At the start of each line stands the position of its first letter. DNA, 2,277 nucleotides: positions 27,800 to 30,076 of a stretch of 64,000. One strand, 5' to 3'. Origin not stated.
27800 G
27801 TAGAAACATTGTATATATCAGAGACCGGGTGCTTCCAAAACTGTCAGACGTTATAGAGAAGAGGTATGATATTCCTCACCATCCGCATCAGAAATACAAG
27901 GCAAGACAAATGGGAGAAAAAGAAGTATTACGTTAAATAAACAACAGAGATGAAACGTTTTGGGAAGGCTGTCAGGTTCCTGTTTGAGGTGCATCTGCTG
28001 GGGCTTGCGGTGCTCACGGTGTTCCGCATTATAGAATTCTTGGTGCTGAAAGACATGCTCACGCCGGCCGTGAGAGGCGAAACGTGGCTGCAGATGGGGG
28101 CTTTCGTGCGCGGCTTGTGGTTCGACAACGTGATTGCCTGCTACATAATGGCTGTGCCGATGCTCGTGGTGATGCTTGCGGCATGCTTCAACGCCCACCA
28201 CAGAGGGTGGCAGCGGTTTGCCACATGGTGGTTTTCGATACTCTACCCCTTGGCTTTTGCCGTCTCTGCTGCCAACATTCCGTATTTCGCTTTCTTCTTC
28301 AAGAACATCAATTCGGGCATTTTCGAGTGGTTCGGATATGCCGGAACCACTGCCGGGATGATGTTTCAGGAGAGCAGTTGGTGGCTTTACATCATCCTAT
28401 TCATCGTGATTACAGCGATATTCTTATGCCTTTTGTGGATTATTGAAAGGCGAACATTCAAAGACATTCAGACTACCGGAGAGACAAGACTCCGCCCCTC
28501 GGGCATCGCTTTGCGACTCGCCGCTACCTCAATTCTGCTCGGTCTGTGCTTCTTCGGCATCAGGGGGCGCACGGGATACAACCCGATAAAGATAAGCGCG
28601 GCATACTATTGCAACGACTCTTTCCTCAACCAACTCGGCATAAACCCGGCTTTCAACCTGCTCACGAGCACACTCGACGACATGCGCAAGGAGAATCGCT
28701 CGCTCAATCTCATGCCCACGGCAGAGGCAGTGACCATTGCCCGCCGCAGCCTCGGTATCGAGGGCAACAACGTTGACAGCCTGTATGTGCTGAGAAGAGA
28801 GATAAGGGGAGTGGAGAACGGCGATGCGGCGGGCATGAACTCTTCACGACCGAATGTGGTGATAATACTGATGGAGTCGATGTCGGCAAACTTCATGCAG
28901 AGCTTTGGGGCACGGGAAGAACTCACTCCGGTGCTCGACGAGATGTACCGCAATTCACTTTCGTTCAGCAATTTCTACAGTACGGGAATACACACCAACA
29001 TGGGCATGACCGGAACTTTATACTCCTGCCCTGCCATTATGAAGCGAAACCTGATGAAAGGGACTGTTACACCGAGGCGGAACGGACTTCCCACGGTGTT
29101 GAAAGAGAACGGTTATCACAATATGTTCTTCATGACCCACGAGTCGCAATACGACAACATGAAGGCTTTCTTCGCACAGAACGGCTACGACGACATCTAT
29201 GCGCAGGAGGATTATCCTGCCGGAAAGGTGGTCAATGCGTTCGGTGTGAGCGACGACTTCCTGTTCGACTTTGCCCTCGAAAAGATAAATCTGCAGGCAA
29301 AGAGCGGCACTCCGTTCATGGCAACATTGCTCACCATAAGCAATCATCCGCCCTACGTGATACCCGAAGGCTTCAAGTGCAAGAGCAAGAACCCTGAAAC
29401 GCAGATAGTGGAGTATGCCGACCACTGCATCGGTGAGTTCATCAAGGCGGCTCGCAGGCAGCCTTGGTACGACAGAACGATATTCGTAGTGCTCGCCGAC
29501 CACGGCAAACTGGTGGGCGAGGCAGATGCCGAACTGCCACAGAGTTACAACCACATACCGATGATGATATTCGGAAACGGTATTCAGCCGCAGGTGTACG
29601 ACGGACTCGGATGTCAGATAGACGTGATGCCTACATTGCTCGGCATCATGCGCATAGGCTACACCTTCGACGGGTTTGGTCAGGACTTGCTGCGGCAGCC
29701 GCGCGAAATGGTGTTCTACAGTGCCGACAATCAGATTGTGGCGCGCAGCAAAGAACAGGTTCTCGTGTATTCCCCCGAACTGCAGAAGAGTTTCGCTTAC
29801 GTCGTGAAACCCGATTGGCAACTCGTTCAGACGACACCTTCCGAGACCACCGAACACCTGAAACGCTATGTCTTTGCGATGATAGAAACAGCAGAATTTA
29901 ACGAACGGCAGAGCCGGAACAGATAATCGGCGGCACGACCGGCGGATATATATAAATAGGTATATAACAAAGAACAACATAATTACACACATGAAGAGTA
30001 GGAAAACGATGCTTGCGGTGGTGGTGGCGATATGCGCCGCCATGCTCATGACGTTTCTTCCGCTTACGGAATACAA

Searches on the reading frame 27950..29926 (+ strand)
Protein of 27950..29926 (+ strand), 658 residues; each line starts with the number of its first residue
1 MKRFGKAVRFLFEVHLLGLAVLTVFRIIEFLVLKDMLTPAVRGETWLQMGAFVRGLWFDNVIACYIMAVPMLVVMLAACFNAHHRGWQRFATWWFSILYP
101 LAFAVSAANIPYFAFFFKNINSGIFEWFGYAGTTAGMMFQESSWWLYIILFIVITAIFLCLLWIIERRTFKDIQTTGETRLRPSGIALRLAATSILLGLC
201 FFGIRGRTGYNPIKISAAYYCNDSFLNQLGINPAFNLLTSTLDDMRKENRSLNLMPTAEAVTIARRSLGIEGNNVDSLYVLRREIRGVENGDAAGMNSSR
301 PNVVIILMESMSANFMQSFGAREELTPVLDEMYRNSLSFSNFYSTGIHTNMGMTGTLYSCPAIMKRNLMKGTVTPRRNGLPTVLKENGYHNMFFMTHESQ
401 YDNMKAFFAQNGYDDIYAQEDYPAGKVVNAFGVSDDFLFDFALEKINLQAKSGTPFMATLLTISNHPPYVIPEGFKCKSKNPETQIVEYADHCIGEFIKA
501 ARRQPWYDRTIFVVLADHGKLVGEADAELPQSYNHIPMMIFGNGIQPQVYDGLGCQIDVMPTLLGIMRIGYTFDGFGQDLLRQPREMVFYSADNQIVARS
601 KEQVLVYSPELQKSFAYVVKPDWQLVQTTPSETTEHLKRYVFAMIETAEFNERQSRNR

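Call 27: search_protein_families(library=pfam, proteins=[window:27950-29926:+], max_evalue=0.00001)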
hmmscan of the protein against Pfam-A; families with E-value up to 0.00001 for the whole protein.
window:27950-29926:+ (658 aa): 1 family
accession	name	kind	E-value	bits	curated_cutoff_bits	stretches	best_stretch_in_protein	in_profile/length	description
PF00884.28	Sulfatase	-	6.3e-43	147.6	25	1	301-567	1-299/301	Sulfatase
